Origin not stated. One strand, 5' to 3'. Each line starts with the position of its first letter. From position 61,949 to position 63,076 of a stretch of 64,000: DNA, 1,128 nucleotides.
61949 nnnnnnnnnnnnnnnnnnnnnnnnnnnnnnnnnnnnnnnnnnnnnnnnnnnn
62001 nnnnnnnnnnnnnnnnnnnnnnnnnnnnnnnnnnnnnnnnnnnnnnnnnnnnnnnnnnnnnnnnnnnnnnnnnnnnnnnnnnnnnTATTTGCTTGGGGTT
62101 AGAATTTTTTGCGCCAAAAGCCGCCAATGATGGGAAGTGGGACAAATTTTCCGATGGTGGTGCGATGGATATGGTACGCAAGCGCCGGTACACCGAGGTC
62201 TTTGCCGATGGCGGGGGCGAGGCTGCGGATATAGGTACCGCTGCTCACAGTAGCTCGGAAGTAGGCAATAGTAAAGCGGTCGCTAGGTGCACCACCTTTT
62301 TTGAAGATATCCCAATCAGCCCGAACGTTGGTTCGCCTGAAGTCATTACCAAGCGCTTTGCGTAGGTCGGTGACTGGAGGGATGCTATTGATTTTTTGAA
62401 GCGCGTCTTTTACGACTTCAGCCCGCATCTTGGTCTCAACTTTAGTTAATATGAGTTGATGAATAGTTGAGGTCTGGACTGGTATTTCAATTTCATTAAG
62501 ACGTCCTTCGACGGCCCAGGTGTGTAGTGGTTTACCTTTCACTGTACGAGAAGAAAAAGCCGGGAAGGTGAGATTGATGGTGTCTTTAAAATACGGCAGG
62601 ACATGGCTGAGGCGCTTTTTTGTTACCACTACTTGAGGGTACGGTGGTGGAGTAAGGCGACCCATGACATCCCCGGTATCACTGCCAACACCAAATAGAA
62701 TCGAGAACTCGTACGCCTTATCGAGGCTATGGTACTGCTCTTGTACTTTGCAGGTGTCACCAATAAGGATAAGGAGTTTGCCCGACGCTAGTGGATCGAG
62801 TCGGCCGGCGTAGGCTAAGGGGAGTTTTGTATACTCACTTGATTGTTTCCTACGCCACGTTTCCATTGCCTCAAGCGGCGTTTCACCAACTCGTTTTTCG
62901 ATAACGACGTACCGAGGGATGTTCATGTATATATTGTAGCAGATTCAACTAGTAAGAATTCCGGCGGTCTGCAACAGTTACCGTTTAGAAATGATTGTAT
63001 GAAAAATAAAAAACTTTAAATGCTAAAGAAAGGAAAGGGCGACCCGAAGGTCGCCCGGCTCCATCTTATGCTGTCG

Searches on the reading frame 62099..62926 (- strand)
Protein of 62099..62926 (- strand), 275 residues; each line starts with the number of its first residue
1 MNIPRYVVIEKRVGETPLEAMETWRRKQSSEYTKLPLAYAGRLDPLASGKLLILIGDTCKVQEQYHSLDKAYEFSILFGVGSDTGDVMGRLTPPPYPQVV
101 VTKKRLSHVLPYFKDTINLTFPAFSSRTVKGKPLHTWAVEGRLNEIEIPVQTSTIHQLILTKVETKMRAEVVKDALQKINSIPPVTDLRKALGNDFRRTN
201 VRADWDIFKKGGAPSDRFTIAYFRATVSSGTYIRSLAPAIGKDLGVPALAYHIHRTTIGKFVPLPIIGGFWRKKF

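Call 12: search_protein_families(library=pfam, proteins=[window:62099-62926:-], max_evalue=0.001)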
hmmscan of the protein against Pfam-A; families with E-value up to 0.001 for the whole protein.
window:62099-62926:- (275 aa): 1 family
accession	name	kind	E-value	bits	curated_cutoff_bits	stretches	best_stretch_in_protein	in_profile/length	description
PF01509.24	TruB_N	-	1.8e-22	80.7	27.3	1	38-166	10-135/149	TruB family pseudouridylate synthase (N terminal domain)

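Call 35: find_encoding_contigs(protein=window:62099-62926:-, flank=10000, max_places=2)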
Protein window:62099-62926:- (275 aa): 1 contig read that carries it; 1 place shown.
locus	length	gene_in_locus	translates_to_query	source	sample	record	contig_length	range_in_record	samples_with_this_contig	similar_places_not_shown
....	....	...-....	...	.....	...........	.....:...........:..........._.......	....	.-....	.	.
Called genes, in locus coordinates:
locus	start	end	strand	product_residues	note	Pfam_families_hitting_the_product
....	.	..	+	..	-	?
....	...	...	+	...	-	-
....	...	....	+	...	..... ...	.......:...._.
